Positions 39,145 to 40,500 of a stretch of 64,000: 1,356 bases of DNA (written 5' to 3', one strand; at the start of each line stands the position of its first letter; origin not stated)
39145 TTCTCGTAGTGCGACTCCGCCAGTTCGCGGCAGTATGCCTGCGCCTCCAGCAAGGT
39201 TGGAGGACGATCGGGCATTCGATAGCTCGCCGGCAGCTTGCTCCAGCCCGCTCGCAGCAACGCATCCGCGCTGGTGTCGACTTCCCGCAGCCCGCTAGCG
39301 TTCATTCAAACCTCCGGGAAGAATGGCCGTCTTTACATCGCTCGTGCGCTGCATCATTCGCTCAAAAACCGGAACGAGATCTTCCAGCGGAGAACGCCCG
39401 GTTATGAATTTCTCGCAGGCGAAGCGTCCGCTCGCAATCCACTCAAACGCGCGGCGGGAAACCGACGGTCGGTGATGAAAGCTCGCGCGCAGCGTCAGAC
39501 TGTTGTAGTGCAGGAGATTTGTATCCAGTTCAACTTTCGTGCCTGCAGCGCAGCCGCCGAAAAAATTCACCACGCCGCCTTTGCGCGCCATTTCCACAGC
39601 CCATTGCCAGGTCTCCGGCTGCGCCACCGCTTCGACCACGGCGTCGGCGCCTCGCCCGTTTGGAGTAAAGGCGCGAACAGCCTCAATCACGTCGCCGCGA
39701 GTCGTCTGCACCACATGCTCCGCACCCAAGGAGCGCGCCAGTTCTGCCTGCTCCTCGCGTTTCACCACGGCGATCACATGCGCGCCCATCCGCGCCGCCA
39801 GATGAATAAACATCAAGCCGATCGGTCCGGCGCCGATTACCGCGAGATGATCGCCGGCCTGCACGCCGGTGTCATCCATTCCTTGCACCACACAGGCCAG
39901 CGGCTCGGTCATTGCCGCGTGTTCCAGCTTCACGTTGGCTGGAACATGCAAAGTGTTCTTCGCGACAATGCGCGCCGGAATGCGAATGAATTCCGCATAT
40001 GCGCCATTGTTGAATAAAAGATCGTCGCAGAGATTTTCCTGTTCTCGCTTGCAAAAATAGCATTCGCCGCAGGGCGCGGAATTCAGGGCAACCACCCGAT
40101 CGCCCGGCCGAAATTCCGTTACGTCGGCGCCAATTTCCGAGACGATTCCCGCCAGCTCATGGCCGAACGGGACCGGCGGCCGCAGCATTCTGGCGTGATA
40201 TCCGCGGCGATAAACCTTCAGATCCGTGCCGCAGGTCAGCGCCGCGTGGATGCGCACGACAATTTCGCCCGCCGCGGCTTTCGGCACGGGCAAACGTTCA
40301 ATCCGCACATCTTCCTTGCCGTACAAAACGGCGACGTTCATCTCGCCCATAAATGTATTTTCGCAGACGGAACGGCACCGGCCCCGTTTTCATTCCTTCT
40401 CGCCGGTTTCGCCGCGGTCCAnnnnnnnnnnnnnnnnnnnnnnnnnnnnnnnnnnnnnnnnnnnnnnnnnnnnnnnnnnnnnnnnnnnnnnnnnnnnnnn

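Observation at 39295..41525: Two Zn-dependent MDR dehydrogenases inside the hpn operon: candidates for the missing ribosylhopane reductase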

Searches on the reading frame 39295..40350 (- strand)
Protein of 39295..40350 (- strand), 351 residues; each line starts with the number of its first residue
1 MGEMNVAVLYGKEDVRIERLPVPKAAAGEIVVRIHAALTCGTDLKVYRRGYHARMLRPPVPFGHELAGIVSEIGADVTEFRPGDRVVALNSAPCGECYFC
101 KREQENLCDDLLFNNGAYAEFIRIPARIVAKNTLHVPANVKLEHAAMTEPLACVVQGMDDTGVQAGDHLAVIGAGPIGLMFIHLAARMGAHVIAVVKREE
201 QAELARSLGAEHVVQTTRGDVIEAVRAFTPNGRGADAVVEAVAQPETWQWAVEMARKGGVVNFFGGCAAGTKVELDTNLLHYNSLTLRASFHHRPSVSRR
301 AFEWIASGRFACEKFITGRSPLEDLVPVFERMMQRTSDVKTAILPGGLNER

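Call 3: search_protein_families(library=ncbifam, proteins=[window:39295-40350:-], max_evalue=0.00001)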
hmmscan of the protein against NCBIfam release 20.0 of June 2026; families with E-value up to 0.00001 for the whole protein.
window:39295-40350:- (351 aa): 25 families
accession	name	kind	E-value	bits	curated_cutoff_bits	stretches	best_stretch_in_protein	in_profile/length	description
NF041097.1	keto_inos_dh_IolM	equivalog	2.4e-50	171.3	450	1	10-340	35-385/389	scyllo-inosose 3-dehydrogenase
TIGR00692.1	tdh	equivalog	6.8e-49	166.7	458.35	1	13-333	9-329/340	L-threonine 3-dehydrogenase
NF003808.0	PRK05396.1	equivalog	4.6e-46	157.3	380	1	13-334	11-330/341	L-threonine 3-dehydrogenase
TIGR03451.1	mycoS_dep_FDH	equivalog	2.4e-41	141.7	512.9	1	12-334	11-348/358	S-(hydroxymethyl)mycothiol dehydrogenase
NF010344.0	PRK13771.1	subfamily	3.6e-38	131.4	349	1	8-277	5-267/334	putative alcohol dehydrogenase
NF007489.0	PRK10083.1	equivalog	5.7e-36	124.2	376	1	12-330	9-321/339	Zn-dependent oxidoreductase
NF041172.1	AcrlCoa_red_Thmprot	equivalog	1.8e-35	122.4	500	1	6-280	3-271/334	acryloyl-CoA reductase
NF007375.0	PRK09880.1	equivalog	7.4e-32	110.4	469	1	5-340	6-338/344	L-idonate 5-dehydrogenase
TIGR03989.1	Rxyl_3153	subfamily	1.5e-30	106.7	440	2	6-110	4-107/370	NDMA-dependent alcohol dehydrogenase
NF007642.0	PRK10309.1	equivalog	3.6e-30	105.4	550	1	6-269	3-264/347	galactitol-1-phosphate 5-dehydrogenase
NF006940.0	PRK09422.1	equivalog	1.6e-28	99.7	344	1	4-335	1-325/338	alcohol dehydrogenase AdhP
TIGR02818.1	adh_III_F_hyde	equivalog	3.7e-28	98.6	543.95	2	12-111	11-108/368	S-(hydroxymethyl)glutathione dehydrogenase/class III alcohol dehydrogenase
TIGR02824.1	quinone_pig3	subfamily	4.9e-28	98.1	296.8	2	112-290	88-262/325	putative NAD(P)H quinone oxidoreductase, PIG3 family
TIGR03366.1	HpnZ_proposed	hypoth_equivalog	3e-26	92.4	328.1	1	23-324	1-314/315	putative phosphonate catabolism associated alcohol dehydrogenase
TIGR03201.1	dearomat_had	equivalog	8.7e-26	90.8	338.65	1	17-333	13-337/349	6-hydroxycyclohex-1-ene-1-carbonyl-CoA dehydrogenase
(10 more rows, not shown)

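Call 4: search_protein_families(library=pfam, proteins=[window:39295-40350:-], max_evalue=0.001)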
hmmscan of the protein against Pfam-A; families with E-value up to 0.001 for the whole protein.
window:39295-40350:- (351 aa): 7 families
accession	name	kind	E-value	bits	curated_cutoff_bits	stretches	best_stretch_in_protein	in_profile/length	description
PF00107.32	ADH_zinc_N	-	1.3e-26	93.5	31.8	1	176-306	1-128/129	Zinc-binding dehydrogenase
PF08240.17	ADH_N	-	8.6e-26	90.7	23.5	1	27-131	2-101/104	Alcohol dehydrogenase GroES-like domain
PF16912.11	Glu_dehyd_C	-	1.2e-08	35.2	34.9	1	145-342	4-208/211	Glucose dehydrogenase C-terminus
PF00070.33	Pyr_redox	-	2.2e-05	25.3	22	0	168-200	1-32/82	Pyridine nucleotide-disulphide oxidoreductase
PF07992.20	Pyr_redox_2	-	5.5e-05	23.2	26.1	1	68-200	66-176/291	Pyridine nucleotide-disulphide oxidoreductase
PF13602.12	ADH_zinc_N_2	-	0.0001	23.7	27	1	208-336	1-127/134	Zinc-binding dehydrogenase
PF01262.27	AlaDh_PNT_C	-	0.00023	21.1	23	1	162-226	25-84/214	Alanine dehydrogenase/PNT, C-terminal domain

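Call 12: find_homologous_proteins(query=window:39295-40350:-, max_evalue=1e-30)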
Query window:39295-40350:- (351 aa): 8000 proteins with E <= 1e-30 among 8000 candidates; the best 120 are listed.
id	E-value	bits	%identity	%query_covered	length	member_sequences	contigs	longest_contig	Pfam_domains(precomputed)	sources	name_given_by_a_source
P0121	9.6e-235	796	100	100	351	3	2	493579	PF00107.33,PF16912.12,PF00070.34,PF08240.18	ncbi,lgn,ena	ncbi:MAG: zinc-binding dehydrogenase [Acidobacteriaceae bacterium]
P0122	3.1e-190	650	81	100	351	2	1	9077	PF00107.33,PF16912.12,PF08240.18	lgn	-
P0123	1.1e-189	648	81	99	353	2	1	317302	PF00107.33,PF16912.12,PF08240.18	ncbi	-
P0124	1.3e-188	644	80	100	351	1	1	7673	PF00107.33,PF16912.12,PF08240.18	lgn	-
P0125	5.4e-188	642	80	99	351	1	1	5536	PF00107.33,PF16912.12,PF01262.28,PF08240.18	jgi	jgi:L-iditol 2-dehydrogenase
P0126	1.4e-186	638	80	99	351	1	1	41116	PF00107.33,PF16912.12,PF13602.13,PF08240.18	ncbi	-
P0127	1.5e-186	637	81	99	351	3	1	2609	PF00107.33,PF16912.12,PF00070.34,PF08240.18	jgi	jgi:L-iditol 2-dehydrogenase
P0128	5.1e-186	636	79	99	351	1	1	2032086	PF00107.33,PF16912.12,PF08240.18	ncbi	-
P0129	8.6e-186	635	80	99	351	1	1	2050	PF00107.33,PF16912.12,PF08240.18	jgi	jgi:L-iditol 2-dehydrogenase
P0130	6.1e-185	632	80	99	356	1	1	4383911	PF00107.33,PF16912.12,PF08240.18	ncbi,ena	-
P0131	3.0e-184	630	80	99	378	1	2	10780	PF00107.33,PF16912.12,PF08240.18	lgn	-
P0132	4.8e-184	629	79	99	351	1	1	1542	PF00107.33,PF16912.12,PF08240.18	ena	-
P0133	3.5e-183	626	78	99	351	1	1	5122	PF00107.33,PF16912.12,PF01262.28,PF08240.18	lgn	-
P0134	4.3e-183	626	77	99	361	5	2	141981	PF00107.33,PF16912.12,PF08240.18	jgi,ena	-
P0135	6.0e-183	626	80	99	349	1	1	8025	PF00107.33,PF16912.12,PF08240.18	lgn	-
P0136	1.4e-182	624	79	99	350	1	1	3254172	PF00107.33,PF16912.12,PF08240.18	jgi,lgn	jgi:L-iditol 2-dehydrogenase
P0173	2.6e-174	597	75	99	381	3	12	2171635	PF00107.33,PF16912.12,PF08240.18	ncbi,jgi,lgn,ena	-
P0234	2.6e-160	551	70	98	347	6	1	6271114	PF00107.33,PF16912.12,PF02826.26,PF13602.13,PF08240.18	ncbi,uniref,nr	ncbi:zinc-binding dehydrogenase [Alloacidobacterium dinghuense]|uniref:Zinc-binding dehydrogenase n=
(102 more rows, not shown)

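Call 15: search_solved_structures(query=window:39295-40350:-, max_evalue=1e-20, show_alignments=2)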
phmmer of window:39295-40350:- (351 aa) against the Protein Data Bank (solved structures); distinct sequences matched with E-value up to 1e-20: 50.
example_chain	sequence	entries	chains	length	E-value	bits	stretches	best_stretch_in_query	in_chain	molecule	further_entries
4ej6_A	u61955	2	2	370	9.9e-46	159.5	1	13-346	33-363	Putative zinc-binding dehydrogenase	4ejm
1e3j_A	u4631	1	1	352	1.7e-38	135.8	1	6-337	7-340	NADP(H)-DEPENDENT KETOSE REDUCTASE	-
2d8a_A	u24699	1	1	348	3.5e-38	134.7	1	10-316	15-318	Probable L-threonine 3-dehydrogenase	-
2dfv_A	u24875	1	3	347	4.7e-38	134.3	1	10-316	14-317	Probable L-threonine 3-dehydrogenase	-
4cpd_A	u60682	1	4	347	3e-36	128.3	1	6-337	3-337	ALCOHOL DEHYDROGENASE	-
3gfb_A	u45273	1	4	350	1.6e-35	126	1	9-318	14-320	L-threonine 3-dehydrogenase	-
1rjw_A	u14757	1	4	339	1.5e-32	116.2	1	10-335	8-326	Alcohol dehydrogenase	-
3pii_A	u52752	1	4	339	2.8e-32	115.3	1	10-335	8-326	Alcohol dehydrogenase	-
1pl6_A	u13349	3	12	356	5.5e-31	111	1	8-332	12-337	Sorbitol dehydrogenase | human sorbitol dehydrogenase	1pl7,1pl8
5vm2_A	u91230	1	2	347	6.1e-31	110.9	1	18-341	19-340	Alcohol dehydrogenase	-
5k1s_A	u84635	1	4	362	3.2e-30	108.5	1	13-335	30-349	Oxidoreductase, zinc-binding dehydrogenase family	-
4z6k_A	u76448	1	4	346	8.6e-30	107.1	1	7-336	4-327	Alcohol dehydrogenase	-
3meq_A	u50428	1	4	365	1.3e-29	106.5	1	10-335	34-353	Alcohol dehydrogenase, zinc-containing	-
6iqd_A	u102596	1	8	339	1.9e-29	106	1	12-334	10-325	Alcohol dehydrogenase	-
9u4x_A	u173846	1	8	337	7.3e-29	104.1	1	10-334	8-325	Alcohol dehydrogenase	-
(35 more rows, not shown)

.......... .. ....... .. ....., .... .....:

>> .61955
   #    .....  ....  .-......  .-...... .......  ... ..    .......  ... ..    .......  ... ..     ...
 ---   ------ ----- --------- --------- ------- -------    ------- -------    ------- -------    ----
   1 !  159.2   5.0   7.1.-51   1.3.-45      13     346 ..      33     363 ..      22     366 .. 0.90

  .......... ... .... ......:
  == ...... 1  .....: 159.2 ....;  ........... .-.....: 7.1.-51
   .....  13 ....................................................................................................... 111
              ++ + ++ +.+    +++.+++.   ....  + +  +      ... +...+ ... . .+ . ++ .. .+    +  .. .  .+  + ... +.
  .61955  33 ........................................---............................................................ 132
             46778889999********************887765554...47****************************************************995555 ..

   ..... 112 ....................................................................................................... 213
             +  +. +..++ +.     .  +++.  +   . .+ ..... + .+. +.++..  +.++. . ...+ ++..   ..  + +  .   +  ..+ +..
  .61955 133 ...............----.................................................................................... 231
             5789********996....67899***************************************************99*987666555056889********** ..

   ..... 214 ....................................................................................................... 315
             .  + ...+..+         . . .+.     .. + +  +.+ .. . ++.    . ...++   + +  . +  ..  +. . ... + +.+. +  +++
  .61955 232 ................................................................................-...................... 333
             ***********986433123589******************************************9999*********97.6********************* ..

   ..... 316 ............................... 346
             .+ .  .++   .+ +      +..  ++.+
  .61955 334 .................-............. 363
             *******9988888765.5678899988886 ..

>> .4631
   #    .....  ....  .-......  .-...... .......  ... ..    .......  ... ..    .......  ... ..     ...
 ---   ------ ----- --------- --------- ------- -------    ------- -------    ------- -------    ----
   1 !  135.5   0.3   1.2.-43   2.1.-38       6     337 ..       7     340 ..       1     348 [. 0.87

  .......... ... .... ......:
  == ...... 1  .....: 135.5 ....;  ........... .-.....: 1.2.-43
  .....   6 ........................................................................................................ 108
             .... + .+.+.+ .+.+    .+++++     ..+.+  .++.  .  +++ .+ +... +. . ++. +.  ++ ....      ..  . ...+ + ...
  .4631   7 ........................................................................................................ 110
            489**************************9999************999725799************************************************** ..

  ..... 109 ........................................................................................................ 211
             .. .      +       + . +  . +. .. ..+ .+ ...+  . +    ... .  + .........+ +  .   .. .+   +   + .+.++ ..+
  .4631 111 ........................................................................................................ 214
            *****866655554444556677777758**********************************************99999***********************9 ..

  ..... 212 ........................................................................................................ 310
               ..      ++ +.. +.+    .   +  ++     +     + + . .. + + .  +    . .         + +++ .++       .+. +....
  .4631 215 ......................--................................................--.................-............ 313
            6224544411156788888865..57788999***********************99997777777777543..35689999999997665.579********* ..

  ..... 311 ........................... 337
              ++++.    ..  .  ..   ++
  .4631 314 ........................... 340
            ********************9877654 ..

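Call 57: find_encoding_contigs(protein=P0234, flank=10000, max_places=1)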
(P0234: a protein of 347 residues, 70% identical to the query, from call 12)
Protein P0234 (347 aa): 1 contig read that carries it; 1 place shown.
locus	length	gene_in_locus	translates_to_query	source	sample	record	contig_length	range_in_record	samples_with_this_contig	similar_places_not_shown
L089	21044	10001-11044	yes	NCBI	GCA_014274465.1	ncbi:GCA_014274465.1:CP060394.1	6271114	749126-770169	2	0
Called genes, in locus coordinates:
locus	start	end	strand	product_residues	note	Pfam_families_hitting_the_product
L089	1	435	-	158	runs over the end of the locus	PF08327:AHSA1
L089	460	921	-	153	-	PF08327:AHSA1 (faint)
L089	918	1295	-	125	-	PF01022:HTH_5, PF12840:HTH_20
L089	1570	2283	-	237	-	-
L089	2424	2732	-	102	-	PF03992:ABM (weak)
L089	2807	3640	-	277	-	-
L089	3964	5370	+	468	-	PF00675:Peptidase_M16, PF05193:Peptidase_M16_C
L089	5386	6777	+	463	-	PF00675:Peptidase_M16, PF05193:Peptidase_M16_C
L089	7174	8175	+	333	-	PF01073:3Beta_HSD, PF01370:Epimerase, PF02719:Polysacc_synt_2, PF05368:NmrA, PF07993:NAD_binding_4, PF13460:NAD_binding_10, PF16363:GDP_Man_Dehyd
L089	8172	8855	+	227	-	PF01048:PNP_UDP_1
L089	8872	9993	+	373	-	PF08240:ADH_N, PF16912:Glu_dehyd_C (weak), PF00107:ADH_zinc_N, PF13602:ADH_zinc_N_2 (weak)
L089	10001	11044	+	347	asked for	PF08240:ADH_N, PF16912:Glu_dehyd_C, PF02826:2-Hacid_dh_C (weak), PF00107:ADH_zinc_N, PF13602:ADH_zinc_N_2 (faint)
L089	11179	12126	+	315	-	PF00494:SQS_PSY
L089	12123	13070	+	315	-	PF00494:SQS_PSY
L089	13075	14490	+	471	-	PF00070:Pyr_redox (weak), PF00890:FAD_binding_2 (weak), PF01266:DAO, PF03486:HI0933_like (faint), PF07992:Pyr_redox_2 (weak), PF12831:FAD_oxidored, PF13450:NAD_binding_8, PF01593:Amino_oxidase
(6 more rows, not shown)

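Call 70: search_solved_structures(query=A3, max_evalue=1e-25, show_alignments=0)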
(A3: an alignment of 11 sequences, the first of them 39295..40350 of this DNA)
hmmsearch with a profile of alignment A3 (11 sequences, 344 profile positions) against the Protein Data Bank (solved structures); distinct sequences matched with E-value up to 1e-25: 130 (the best 60 are shown).
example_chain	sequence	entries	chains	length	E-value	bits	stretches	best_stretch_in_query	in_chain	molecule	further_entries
4ej6_A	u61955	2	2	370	2.4e-60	207.5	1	2-344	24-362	Putative zinc-binding dehydrogenase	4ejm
1e3j_A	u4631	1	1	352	2.1e-55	191.3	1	4-342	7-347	NADP(H)-DEPENDENT KETOSE REDUCTASE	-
5vm2_A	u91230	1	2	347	3.7e-49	170.7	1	5-339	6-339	Alcohol dehydrogenase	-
4cpd_A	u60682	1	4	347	6.7e-49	169.9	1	2-341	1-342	ALCOHOL DEHYDROGENASE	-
2dfv_A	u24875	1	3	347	1.8e-48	168.4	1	16-333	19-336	Probable L-threonine 3-dehydrogenase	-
2d8a_A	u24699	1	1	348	1.9e-48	168.4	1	16-333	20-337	Probable L-threonine 3-dehydrogenase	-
1pl6_A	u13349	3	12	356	2.1e-47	164.9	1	6-333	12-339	Sorbitol dehydrogenase | human sorbitol dehydrogenase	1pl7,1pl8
3gfb_A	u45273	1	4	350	1.4e-46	162.2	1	9-334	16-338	L-threonine 3-dehydrogenase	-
5k1s_A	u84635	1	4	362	5.3e-44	153.8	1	2-344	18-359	Oxidoreductase, zinc-binding dehydrogenase family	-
3qe3_A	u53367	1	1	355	9.4e-44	152.9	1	6-331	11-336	Sorbitol dehydrogenase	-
1rjw_A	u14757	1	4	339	1.4e-43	152.3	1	2-339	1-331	Alcohol dehydrogenase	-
3pii_A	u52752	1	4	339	2.9e-43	151.3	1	2-339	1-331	Alcohol dehydrogenase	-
3meq_A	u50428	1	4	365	6.2e-43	150.3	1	2-338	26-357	Alcohol dehydrogenase, zinc-containing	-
9flz_A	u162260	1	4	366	2.8e-42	148.1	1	2-336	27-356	alcohol dehydrogenase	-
4ilk_A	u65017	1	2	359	3.3e-42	147.9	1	6-330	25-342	Starvation sensing protein rspB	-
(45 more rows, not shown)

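Call 79: find_encoding_contigs(protein=P0173, flank=6000, max_places=3)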
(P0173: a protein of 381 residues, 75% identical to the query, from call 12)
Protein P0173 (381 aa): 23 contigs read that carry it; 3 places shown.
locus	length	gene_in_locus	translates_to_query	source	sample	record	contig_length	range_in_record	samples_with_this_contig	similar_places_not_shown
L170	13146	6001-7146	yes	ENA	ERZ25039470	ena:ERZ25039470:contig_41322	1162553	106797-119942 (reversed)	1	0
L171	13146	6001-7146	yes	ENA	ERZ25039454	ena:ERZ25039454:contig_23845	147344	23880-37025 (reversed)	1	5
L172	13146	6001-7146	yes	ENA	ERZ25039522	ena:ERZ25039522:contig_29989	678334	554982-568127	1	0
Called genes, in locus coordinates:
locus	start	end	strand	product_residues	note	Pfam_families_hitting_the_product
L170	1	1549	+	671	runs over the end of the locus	PF07678:TED_complement (faint), PF13249:SQHop_cyclase_N, PF17959:EF-hand_14 (faint), PF13243:SQHop_cyclase_C, PF00432:Prenyltrans (weak)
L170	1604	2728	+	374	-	PF04055:Radical_SAM, PF11946:DUF3463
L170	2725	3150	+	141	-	-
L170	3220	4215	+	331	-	PF01073:3Beta_HSD, PF01370:Epimerase, PF02719:Polysacc_synt_2 (weak), PF04321:RmlD_sub_bind, PF05368:NmrA, PF07993:NAD_binding_4, PF13460:NAD_binding_10, PF16363:GDP_Man_Dehyd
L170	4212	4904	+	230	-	PF01048:PNP_UDP_1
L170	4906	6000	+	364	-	PF08240:ADH_N, PF16912:Glu_dehyd_C, PF00107:ADH_zinc_N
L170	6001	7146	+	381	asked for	PF08240:ADH_N, PF16912:Glu_dehyd_C (weak), PF00107:ADH_zinc_N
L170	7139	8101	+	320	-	PF00494:SQS_PSY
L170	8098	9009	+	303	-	PF00494:SQS_PSY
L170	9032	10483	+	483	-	PF07992:Pyr_redox_2 (weak), PF00070:Pyr_redox (weak), PF00890:FAD_binding_2, PF01134:GIDA (weak), PF01266:DAO, PF01593:Amino_oxidase, PF12831:FAD_oxidored, PF13450:NAD_binding_8, +3 more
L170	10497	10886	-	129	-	PF00892:EamA (weak)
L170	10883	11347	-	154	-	PF00892:EamA (weak)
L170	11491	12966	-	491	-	PF02310:B12-binding, PF04055:Radical_SAM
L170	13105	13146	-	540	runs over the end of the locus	PF02321:OEP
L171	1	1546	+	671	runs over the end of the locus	PF07678:TED_complement (faint), PF13249:SQHop_cyclase_N, PF17959:EF-hand_14 (faint), PF13243:SQHop_cyclase_C, PF00432:Prenyltrans (weak)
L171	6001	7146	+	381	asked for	PF08240:ADH_N, PF16912:Glu_dehyd_C (weak), PF00107:ADH_zinc_N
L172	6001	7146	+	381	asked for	PF08240:ADH_N, PF16912:Glu_dehyd_C (weak), PF00107:ADH_zinc_N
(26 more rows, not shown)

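Call 80: find_encoding_contigs(protein=P0136, flank=6000, max_places=1)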
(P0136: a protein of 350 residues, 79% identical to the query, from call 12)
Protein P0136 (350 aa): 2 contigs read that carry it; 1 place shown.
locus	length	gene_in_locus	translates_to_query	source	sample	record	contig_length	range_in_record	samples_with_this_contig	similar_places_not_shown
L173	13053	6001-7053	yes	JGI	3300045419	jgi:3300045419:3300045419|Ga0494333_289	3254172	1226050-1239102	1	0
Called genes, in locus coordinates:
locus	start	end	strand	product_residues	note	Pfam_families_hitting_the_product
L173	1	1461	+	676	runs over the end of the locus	PF13249:SQHop_cyclase_N, PF07678:TED_complement (faint), PF17959:EF-hand_14 (faint), PF13243:SQHop_cyclase_C, PF00432:Prenyltrans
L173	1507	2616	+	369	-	PF04055:Radical_SAM, PF11946:DUF3463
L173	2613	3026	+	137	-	-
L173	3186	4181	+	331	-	PF01073:3Beta_HSD, PF01370:Epimerase, PF02719:Polysacc_synt_2 (weak), PF04321:RmlD_sub_bind (weak), PF05368:NmrA, PF07993:NAD_binding_4, PF13460:NAD_binding_10, PF16363:GDP_Man_Dehyd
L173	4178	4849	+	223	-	PF01048:PNP_UDP_1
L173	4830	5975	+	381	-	PF08240:ADH_N, PF16912:Glu_dehyd_C, PF00107:ADH_zinc_N, PF13602:ADH_zinc_N_2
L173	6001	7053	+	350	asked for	PF08240:ADH_N, PF16912:Glu_dehyd_C, PF00107:ADH_zinc_N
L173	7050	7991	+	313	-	PF00494:SQS_PSY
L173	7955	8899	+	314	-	PF00494:SQS_PSY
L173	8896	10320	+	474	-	PF01266:DAO (weak), PF07992:Pyr_redox_2 (faint), PF12831:FAD_oxidored (weak), PF13450:NAD_binding_8, PF01593:Amino_oxidase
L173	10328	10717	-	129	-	PF00892:EamA (weak)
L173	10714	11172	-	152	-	PF00892:EamA (weak)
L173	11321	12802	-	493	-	PF02310:B12-binding, PF04055:Radical_SAM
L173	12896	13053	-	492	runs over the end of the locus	PF02321:OEP (weak)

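Call 92: predict_structure(alignment_id=A5)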
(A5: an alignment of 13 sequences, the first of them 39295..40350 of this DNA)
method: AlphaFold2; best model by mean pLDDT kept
length: 351 residues; sequences in the alignment: 13
mean_pLDDT: 85.2   pTM: 0.87
mean pLDDT of the five models: 85.2, 85.2, 78.8, 78.7, 52.6
residues with pLDDT >= 90: 181; 70-90: 123; 50-70: 40; < 50: 7
segments of 3 or more residues with pLDDT < 50: 113-115, 349-351
pLDDT, mean of each block of 10 residues (from residue 1): 84 83 93 89 69 58 84 95 91 75 69 65 87 92 92 92 96 92 97 94 95 92 95 94 85 92 79 72 78 80 95 93 90 79 74 32
secondary structure, 60 per line:
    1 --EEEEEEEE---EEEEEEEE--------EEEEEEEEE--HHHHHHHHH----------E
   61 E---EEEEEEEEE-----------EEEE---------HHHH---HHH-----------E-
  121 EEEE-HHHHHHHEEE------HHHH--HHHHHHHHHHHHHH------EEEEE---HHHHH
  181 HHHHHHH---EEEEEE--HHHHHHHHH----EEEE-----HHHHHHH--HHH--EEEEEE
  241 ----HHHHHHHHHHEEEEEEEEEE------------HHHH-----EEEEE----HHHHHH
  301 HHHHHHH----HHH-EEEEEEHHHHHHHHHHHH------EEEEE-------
elements in order: E3-10 E14-21 E30-38 H41-49 E65-73 E85-88 H98-101 E121-124 H126-132 E133-135 H142-145 H148-161 E168-172 H176-187 E191-196 H199-207 E212-215 H221-227 E235-240 H245-254 E255-264 H277-280 E286-290 H295-307 E316-321 H322-333 E340-344
